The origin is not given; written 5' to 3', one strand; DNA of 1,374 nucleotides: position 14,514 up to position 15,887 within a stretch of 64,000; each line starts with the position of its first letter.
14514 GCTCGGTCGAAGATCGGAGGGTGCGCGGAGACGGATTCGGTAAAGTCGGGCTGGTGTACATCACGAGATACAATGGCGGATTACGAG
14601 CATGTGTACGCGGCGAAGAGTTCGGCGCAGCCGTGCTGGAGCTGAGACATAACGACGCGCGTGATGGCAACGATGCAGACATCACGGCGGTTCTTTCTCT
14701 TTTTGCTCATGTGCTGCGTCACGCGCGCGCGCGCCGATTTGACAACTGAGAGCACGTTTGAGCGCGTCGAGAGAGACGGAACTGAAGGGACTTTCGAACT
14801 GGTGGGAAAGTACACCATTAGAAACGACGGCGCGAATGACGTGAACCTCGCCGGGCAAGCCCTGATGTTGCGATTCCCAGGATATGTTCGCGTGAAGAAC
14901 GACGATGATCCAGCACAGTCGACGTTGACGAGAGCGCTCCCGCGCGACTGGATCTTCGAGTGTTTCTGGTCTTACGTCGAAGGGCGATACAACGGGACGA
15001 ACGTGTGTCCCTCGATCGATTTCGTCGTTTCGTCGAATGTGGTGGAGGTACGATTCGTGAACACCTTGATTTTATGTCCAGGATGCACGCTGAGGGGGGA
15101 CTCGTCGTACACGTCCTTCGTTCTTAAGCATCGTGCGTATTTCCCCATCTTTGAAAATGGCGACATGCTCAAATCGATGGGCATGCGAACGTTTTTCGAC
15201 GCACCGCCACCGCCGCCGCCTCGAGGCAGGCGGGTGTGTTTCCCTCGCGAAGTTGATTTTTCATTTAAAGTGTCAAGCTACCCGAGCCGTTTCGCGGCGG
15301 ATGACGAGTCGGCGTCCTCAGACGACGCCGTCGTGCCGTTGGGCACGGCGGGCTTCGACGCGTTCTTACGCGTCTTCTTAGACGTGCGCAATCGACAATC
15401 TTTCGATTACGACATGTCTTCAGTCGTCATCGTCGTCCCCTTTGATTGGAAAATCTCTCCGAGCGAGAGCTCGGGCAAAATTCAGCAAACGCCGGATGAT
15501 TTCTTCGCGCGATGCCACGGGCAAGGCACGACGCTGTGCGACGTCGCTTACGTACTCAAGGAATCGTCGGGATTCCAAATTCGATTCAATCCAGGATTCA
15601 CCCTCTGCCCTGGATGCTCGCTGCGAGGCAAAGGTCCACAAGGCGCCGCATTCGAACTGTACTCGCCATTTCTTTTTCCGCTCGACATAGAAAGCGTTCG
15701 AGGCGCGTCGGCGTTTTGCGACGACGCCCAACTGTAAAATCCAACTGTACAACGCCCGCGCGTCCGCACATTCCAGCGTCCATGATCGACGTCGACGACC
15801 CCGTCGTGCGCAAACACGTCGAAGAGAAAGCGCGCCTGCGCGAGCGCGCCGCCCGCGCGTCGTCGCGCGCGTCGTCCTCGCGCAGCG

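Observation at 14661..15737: Secreted protein built from two copies of a novel LCPGC(T/S)LRG-ending domain, in a GC-poor island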

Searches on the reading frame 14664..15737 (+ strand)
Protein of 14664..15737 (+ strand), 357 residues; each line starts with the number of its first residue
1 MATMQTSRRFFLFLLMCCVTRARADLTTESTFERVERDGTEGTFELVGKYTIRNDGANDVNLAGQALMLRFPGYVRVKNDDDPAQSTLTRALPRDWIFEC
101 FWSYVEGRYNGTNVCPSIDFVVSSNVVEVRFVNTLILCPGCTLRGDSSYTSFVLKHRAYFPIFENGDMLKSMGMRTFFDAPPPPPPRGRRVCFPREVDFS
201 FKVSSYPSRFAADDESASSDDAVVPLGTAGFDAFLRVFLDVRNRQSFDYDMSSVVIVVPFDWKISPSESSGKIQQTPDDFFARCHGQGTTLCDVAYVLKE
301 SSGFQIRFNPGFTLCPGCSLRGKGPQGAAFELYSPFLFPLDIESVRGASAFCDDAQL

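Call 3: search_protein_families(library=pfam, proteins=[window:14664-15737:+], max_evalue=10)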
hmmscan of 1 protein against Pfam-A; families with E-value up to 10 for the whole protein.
window:14664-15737:+ (357 aa): 0 families
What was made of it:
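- On CBM3 (Pfam PF00942 / CAZy family 3 carbohydrate-binding module): The window protein has 0 Pfam hits at E<=10 (call 3).
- Checked: No Pfam family matches at E<=10 (call 3).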

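Call 8: find_homologous_proteins(query=window:14664-15737:+, max_evalue=0.01)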
Query window:14664-15737:+ (357 aa): 14 proteins with E <= 0.01 among 2076 candidates.
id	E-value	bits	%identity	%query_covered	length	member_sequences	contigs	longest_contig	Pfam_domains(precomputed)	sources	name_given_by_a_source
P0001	2.0e-228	776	98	96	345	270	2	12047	-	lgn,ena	-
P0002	2.5e-204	696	87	99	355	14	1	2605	-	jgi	jgi:hypothetical protein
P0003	1.3e-172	592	73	99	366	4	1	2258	-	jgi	-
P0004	1.1e-126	441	60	96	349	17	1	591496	-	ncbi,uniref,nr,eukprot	ncbi:unnamed product [Ostreococcus tauri]|uniref:Unnamed product n=1 Tax=Ostreococcus tauri TaxID=70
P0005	1.7e-121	424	56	93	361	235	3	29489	-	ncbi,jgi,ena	-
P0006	1.8e-120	420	55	93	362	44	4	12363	-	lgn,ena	-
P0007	2.1e-118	414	56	93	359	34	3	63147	-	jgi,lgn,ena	jgi:hypothetical protein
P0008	8.1e-115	402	53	93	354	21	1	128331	-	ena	-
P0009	3.0e-110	387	53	94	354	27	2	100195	-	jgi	-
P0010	3.3e-110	387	85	57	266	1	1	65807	-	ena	-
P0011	1.9e-103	364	52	89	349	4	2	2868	-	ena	-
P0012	1.3e-100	355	52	89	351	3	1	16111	-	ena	-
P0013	3.2e-91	324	50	92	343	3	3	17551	-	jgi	-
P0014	1.5e-90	322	50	92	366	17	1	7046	-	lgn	-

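Call 14: find_encoding_contigs(protein=P0004, flank=6000, max_places=3)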
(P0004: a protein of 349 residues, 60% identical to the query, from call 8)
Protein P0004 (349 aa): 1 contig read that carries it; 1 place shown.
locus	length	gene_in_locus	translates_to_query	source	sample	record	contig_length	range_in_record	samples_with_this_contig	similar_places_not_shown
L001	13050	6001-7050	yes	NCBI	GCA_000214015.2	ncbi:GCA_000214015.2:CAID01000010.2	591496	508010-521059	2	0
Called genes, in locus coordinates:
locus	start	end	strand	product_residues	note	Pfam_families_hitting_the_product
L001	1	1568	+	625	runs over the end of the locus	PF00071:Ras (faint), PF08477:Roc (weak)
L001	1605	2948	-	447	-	-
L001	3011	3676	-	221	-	-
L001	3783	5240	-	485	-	-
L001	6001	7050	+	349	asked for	-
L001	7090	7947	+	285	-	PF00174:Oxidored_molyb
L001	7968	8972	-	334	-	PF00704:Glyco_hydro_18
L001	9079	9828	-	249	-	PF10584:Proteasome_A_N, PF00227:Proteasome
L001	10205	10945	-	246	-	PF08534:Redoxin, PF13899:Thioredoxin_7 (weak), PF00085:Thioredoxin, PF13098:Thioredoxin_2 (weak)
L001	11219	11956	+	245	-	PF12678:zf-rbx1, PF13639:zf-RING_2, PF13923:zf-C3HC4_2, PF17123:zf-RING_11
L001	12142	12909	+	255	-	-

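Call 15: find_encoding_contigs(protein=P0008, flank=6000, max_places=3)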
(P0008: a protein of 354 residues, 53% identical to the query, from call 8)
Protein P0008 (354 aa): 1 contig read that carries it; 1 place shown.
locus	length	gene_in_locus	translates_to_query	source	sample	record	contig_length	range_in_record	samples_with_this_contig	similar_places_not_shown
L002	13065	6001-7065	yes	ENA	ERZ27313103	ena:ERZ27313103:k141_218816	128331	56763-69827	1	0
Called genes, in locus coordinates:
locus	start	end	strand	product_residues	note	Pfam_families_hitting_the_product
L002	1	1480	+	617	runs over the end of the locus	PF00071:Ras (faint), PF08477:Roc (weak)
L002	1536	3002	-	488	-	-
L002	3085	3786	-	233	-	-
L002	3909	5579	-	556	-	-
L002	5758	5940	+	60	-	-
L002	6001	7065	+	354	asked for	-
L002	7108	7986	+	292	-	PF00174:Oxidored_molyb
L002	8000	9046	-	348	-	PF00704:Glyco_hydro_18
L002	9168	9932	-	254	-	PF10584:Proteasome_A_N, PF00227:Proteasome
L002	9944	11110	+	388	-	PF04755:PAP_fibrillin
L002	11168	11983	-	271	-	PF08534:Redoxin, PF00085:Thioredoxin, PF13098:Thioredoxin_2, PF13899:Thioredoxin_7 (weak)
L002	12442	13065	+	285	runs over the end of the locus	PF12678:zf-rbx1, PF13639:zf-RING_2, PF13923:zf-C3HC4_2, PF17123:zf-RING_11, PF00097:zf-C3HC4 (weak)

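Call 19: search_protein_representatives(alignment_id=A1)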
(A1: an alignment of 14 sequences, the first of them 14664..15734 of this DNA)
Query: 14 sequences, 355 profile positions. Proteins with E-value up to 0.001 (for the whole library): 24; up to 1e-10: 15; up to 1e-30: 4. The best 24 are listed.
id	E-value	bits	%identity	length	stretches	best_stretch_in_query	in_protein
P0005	8.7e-173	590.6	-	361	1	1-352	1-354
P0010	9.9e-95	333.8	-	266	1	14-217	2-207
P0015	9.7e-52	192.4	-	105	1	249-352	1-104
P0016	7.6e-37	143.4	-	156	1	11-139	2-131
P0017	1.0e-21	93.6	-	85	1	16-97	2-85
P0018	2.3e-17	79.3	-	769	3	41-165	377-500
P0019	4.5e-17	78.4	-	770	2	41-352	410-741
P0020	3.6e-14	68.8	-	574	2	41-184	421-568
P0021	6.7e-14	67.9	-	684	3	45-285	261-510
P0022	2.6e-13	66.0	-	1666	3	50-153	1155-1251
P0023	3.5e-13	65.6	-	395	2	37-165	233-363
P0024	1.6e-12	63.4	-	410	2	44-181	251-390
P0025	1.7e-12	63.3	-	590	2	41-352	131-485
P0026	4.5e-12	61.9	-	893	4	311-346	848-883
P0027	9.5e-11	57.6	-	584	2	41-283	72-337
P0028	4.7e-09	52.0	-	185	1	41-165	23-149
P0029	3.4e-08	49.2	-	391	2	113-285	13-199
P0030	1.1e-06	44.3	-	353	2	43-185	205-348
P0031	2.1e-06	43.3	-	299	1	43-163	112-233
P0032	5.0e-06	42.0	-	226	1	49-164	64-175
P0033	7.9e-05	38.1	-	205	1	44-172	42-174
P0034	2.2e-04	36.6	-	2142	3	288-333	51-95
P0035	4.0e-04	35.8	-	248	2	118-161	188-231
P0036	4.1e-04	35.7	-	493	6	123-159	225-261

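Call 21: search_protein_families(library=pfam, proteins=[P0018, P0019, P0020, P0021, P0022, P0023, P0025, P0026, P0027, P0034], max_evalue=0.01)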
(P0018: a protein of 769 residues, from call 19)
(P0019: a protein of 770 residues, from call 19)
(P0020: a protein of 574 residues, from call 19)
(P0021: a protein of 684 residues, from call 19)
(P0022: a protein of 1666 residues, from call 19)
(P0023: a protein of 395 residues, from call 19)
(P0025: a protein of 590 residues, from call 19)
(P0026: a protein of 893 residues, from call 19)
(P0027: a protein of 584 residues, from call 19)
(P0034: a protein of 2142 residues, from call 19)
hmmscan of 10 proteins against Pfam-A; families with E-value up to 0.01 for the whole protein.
P0018 (769 aa): 0 families

P0019 (770 aa): 2 families
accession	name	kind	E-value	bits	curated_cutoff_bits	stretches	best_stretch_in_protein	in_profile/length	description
PF00754.31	F5_F8_type_C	-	1.4e-08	35.3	28.2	1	26-112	3-87/127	F5/8 type C domain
PF00932.25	LTD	-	0.0023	18.7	34.3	0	184-222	4-45/109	Lamin Tail Domain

P0020 (574 aa): 1 family
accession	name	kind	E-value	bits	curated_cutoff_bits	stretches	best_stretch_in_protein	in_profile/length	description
PF00754.31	F5_F8_type_C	-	1e-05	26.1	28.2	1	37-119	2-81/127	F5/8 type C domain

P0021 (684 aa): 0 families

P0022 (1666 aa): 3 families
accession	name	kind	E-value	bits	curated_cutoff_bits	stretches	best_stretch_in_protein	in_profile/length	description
PF03448.22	MgtE_N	-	9.8e-49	164.6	25.9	7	384-477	2-95/102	MgtE intracellular N domain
PF14841.11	FliG_M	-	6.5e-13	49.2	25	1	783-828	2-47/76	FliG middle domain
PF01706.21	FliG_C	-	1.1e-06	29.3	23.3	0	421-484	17-80/108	FliG C-terminal domain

P0023 (395 aa): 0 families

P0025 (590 aa): 0 families

P0026 (893 aa): 0 families

P0027 (584 aa): 0 families

P0034 (2142 aa): 6 families
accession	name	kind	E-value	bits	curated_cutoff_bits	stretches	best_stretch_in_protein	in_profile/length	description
PF03448.22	MgtE_N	-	3e-101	333.2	25.9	11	1095-1187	2-94/102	MgtE intracellular N domain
PF14841.11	FliG_M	-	3.9e-28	97.9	25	2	604-646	5-47/76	FliG middle domain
PF01706.21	FliG_C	-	3.2e-15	56.8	23.3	0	688-746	17-75/108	FliG C-terminal domain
PF14842.11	FliG_N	-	9.2e-11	42.7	25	0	725-759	6-40/104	FliG N-terminal domain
PF14295.12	PAN_4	-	6.9e-10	39.3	27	1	141-193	3-51/51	PAN domain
PF00024.32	PAN_1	-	0.0049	17.1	21.4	0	142-205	7-65/76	PAN domain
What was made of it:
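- The co-occurring discoidin and PAN domains are typically glycan or adhesion binders (call 21).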

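Call 22: predict_structure(alignment_id=A1)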
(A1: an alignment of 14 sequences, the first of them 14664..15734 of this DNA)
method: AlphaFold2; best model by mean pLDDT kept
length: 357 residues; sequences in the alignment: 14
mean_pLDDT: 76.0   pTM: 0.45
mean pLDDT of the five models: 76.0, 73.0, 72.4, 70.4, 68.7
residues with pLDDT >= 90: 75; 70-90: 180; 50-70: 55; < 50: 47
segments of 3 or more residues with pLDDT < 50: 1-6, 14-22, 180-188, 211-229
pLDDT, mean of each block of 10 residues (from residue 1): 46 45 74 71 78 92 92 76 71 82 83 87 88 91 89 82 74 79 44 81 73 40 44 81 86 89 68 80 74 88 89 85 85 80 80 65
secondary structure, 60 per line:
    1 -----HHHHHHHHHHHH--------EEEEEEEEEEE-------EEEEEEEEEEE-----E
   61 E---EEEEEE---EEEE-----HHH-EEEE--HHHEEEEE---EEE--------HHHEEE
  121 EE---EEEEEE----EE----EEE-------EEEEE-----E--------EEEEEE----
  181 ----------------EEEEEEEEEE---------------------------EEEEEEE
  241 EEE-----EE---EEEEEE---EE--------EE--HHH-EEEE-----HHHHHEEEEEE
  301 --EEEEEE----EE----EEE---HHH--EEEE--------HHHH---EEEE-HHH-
elements in order: H6-17 E26-36 E44-54 E65-70 E74-77 E87-90 E96-100 E104-106 E118-122 E126-131 E142-144 E152-156 E171-176 E197-206 E234-243 E254-259 E281-284 H290-294 E295-300 E303-308 E319-321 E330-333 H342-345 E349-352
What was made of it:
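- The AF2 model of the full protein has pLDDT 76 (call 22).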

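Call 24: search_protein_families(library=pfam, proteins=[P0024, P0028, P0029, P0030, P0031, P0032, P0033, P0035, P0036], max_evalue=1)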
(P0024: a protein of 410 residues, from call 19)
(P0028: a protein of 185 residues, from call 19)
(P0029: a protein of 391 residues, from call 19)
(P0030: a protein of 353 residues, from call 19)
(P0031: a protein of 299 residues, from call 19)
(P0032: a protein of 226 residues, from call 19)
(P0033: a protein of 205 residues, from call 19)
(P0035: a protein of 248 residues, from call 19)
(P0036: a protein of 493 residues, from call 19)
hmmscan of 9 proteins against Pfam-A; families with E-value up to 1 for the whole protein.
P0024 (410 aa): 0 families

P0028 (185 aa): 1 family
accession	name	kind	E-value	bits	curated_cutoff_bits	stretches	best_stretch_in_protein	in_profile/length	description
PF00932.25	LTD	-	0.0034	18.2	34.3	1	25-71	22-63/109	Lamin Tail Domain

P0029 (391 aa): 0 families

P0030 (353 aa): 0 families

P0031 (299 aa): 0 families

P0032 (226 aa): 0 families

P0033 (205 aa): 0 families

P0035 (248 aa): 0 families

P0036 (493 aa): 11 families
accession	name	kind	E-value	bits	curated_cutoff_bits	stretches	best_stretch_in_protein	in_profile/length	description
PF19305.4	MmgE_PrpD_C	-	5.3e-06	26.8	32.1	0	117-170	50-103/173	MmgE/PrpD C-terminal domain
PF22118.2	MtrF-like_dom-III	-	1.9e-05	24.7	27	0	148-208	12-73/143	Decaheme cytochrome c component MtrF-like domain III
PF18268.6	Hit1_C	-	2.6e-05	24.8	26.1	0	168-186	44-62/82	Hit1 C-terminal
PF19981.4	DUF6417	-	5.7e-05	23.5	28.4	0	273-306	27-61/69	Family of unknown function (DUF6417)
PF04417.17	DUF501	-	0.0025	18.2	23.8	0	86-125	57-96/139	Protein of unknown function (DUF501)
PF24694.1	LNS2_PITM1-3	-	0.0037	17.7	27.7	0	271-314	44-87/124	PITM 1-3, LNS2 domain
PF11845.13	Tll0287-like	-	0.0079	17.1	24.1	0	174-239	34-82/144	Tll0287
PF10711.15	DUF2513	-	0.083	13.7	29.6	0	257-307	13-64/100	Hypothetical protein (DUF2513)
PF11276.14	DUF3078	-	0.089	13.6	25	0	170-199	26-54/92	Protein of unknown function (DUF3078)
PF11588.13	DUF3243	-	0.096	13.4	27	1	371-417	12-58/79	Protein of unknown function (DUF3243)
PF04627.18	ATP-synt_Eps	-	0.36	11.3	27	0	216-232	25-41/49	Mitochondrial ATP synthase epsilon chain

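Call 27: search_solved_structures(query=A1, max_evalue=10, show_alignments=2)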
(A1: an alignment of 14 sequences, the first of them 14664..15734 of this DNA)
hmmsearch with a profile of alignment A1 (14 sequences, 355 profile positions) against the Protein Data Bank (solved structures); distinct sequences matched with E-value up to 10: 0.
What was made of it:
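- Tried and rejected: The full-length profile A1 gave 0 hits at E<=10 (call 27).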

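Call 29: fold_search(model_id=the predicted structure, library=pdb)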
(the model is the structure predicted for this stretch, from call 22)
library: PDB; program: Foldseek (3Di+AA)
matches with E <= 10: 812; with E <= 0.001: 6
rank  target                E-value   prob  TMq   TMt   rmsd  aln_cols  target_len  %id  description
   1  4jo5                  5.5e-05  1.00  0.26  0.50   6.6       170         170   12  CBM3a-L domain with flanking linkers from scaffoldin cipA of cellulosome of Clostridium thermocellum (released 2013-07-17)
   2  5fjw_A                8.4e-05  1.00  0.23  0.29  17.9       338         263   11  Yeast delta-COP-I mu-homology domain complexed with Dsl1 WxWx(MSE) peptide (released 2015-11-11)
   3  1nbc_A                9.8e-05  1.00  0.26  0.55   7.1       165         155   12  BACTERIAL TYPE 3A CELLULOSE-BINDING DOMAIN (released 1997-09-26)
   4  4b9f_A                1.6e-04  1.00  0.26  0.55   7.4       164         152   13  High resolution structure for family 3a carbohydrate binding module from the cipA scaffolding of clostridium thermocel (released 2012-09-12)
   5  4o8q_B                4.4e-04  0.98  0.20  0.28  18.0       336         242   10  Crystal structure of bovine MHD domain of the COPI delta subunit at 2.15 A resolution (released 2015-01-07)
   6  4c8x_A                7.0e-04  1.00  0.22  0.49   8.0       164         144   15  Crystal structure of carbohydrate-binding module CBM3b mutant (Y56S) from the cellulosomal cellobiohydrolase 9A from C (released 2013-10-09)
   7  5nzu_MODEL_1_D        1.6e-03  0.96  0.21  0.18  23.8       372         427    9  The structure of the COPI coat linkage II (released 2017-06-28)
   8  2ylk_B                1.8e-03  1.00  0.24  0.54   7.0       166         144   14  Carbohydrate-binding module CBM3b from the cellulosomal cellobiohydrolase 9A from Clostridium thermocellum (released 2012-04-25)
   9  5es4_A                1.9e-03  0.69  0.20  0.08  21.6       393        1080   11  RE-REFINEMENT OF INTEGRIN ALPHAXBETA2 ECTODOMAIN IN THE CLOSED/BENT CONFORMATION (released 2016-03-02)
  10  1sfn_A                2.0e-03  0.20  0.10  0.12  22.9       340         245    8  Crystal structure of protein DR1152 from Deinococcus radiodurans R1, Pfam DUF861 (released 2004-06-22)
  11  5lg6_B                2.1e-03  0.72  0.16  0.08  19.9       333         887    8  Structure of the deglycosylated porcine aminopeptidase N ectodomain (released 2017-04-12)
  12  2ylk_A                2.8e-03  1.00  0.23  0.52   8.0       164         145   13  Carbohydrate-binding module CBM3b from the cellulosomal cellobiohydrolase 9A from Clostridium thermocellum (released 2012-04-25)
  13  6oxl_M                3.3e-03  0.91  0.20  0.18  16.9       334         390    6  CRYO-EM STRUCTURE OF PHOSPHORYLATED AP-2 (mu E302K) BOUND TO NECAP IN THE PRESENCE OF SS DNA (released 2019-09-11)
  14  5lg6_A                3.5e-03  0.63  0.15  0.08  19.9       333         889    8  Structure of the deglycosylated porcine aminopeptidase N ectodomain (released 2017-04-12)
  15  4b9c                  3.8e-03  1.00  0.25  0.56   5.2       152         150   10  Biomass sensoring modules from putative Rsgi-like proteins of Clostridium thermocellum resemble family 3 carbohydrate-bi (released 2013-09-11)
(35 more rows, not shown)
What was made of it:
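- On CBM3 (Pfam PF00942 / CAZy family 3 carbohydrate-binding module): Foldseek gives prob 1.0 (call 29).
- Foldseek against the PDB puts CBM3a/b first (E 5.5e-5, prob 1.0; call 29).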

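Call 31: list_cluster_members(proteins=[P0018, P0019, P0020, P0021, P0023, P0025, P0027, P0005, P0013, P0001])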
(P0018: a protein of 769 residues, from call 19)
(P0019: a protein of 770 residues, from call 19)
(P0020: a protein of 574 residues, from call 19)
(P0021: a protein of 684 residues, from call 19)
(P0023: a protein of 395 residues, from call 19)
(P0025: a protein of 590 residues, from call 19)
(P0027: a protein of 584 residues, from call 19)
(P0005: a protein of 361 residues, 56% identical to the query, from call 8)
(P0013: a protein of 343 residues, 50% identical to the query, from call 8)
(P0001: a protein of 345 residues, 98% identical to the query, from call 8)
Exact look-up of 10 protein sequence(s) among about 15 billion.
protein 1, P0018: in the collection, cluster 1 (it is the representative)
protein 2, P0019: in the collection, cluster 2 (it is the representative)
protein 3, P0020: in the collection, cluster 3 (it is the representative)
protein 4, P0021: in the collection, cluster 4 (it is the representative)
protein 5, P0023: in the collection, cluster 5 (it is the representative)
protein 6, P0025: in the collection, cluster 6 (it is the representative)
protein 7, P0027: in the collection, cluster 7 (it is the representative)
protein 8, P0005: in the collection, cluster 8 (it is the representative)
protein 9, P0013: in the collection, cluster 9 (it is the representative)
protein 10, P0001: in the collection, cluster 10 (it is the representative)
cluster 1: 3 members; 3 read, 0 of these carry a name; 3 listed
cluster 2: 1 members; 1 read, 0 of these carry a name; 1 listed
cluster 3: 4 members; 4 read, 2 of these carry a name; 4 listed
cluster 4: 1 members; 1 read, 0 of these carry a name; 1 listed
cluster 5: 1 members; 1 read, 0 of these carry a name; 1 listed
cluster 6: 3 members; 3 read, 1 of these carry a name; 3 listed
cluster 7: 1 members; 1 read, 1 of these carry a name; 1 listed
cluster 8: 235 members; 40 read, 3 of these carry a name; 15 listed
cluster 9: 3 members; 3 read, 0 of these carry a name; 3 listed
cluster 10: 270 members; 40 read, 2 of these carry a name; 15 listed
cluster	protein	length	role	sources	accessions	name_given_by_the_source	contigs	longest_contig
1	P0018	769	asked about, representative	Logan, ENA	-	-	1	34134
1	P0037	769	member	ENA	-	-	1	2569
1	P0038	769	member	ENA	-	-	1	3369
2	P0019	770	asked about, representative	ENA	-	-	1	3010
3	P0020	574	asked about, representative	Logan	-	-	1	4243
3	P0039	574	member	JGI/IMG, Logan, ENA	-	hypothetical protein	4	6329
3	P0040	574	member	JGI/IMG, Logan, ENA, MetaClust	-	\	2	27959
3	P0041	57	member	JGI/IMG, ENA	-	-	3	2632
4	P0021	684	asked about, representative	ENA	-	-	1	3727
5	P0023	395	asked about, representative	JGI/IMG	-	-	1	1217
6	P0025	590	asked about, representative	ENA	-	-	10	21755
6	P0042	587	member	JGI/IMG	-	hypothetical protein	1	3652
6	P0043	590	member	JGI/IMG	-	-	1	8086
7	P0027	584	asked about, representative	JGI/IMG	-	hypothetical protein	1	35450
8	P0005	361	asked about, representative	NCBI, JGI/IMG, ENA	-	-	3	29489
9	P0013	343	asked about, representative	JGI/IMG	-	-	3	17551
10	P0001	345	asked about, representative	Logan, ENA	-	-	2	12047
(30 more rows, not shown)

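Call 43: find_related_loci(query=A1, collection=viral_contigs, flank=5000)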
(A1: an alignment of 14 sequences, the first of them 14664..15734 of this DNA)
Query A1 (357 aa) in viral_contigs; peptide patterns used: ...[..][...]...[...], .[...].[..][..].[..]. (x = any residue, [..] = any of these).
37 stretches matched a pattern, but none encodes a relative of the query by tblastn (E <= 1e-3).
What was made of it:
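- On Horizontally or virally acquired island: There is no IMG/VR relative (call 43).
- No viral relative: call 43. IMG/VR holds no relative (call 43).
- Tried and rejected: The IMG/VR scan with A1 found no relative (call 43).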

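Call 68: find_encoding_contigs(protein=P0005, flank=5000, max_places=2)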
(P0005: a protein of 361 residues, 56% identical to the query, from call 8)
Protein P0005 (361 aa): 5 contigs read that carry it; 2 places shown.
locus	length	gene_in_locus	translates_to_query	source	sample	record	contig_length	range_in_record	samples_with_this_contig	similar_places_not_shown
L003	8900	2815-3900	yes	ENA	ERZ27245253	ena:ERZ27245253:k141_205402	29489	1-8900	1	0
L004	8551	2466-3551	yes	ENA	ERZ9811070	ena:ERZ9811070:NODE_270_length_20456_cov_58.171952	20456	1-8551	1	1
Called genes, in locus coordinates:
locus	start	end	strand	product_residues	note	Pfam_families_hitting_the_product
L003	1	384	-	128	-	?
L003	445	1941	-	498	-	-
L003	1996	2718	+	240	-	-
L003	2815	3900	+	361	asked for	-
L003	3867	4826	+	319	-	PF00174:Oxidored_molyb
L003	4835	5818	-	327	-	PF00704:Glyco_hydro_18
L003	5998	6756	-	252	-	PF10584:Proteasome_A_N, PF00227:Proteasome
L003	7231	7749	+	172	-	PF04755:PAP_fibrillin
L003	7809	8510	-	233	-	PF13899:Thioredoxin_7 (faint), PF08534:Redoxin, PF00085:Thioredoxin, PF13098:Thioredoxin_2 (weak)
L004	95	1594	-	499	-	-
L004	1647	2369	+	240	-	-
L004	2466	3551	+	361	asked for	-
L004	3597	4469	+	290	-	PF00174:Oxidored_molyb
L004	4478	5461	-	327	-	PF00704:Glyco_hydro_18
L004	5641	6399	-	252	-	PF10584:Proteasome_A_N, PF00227:Proteasome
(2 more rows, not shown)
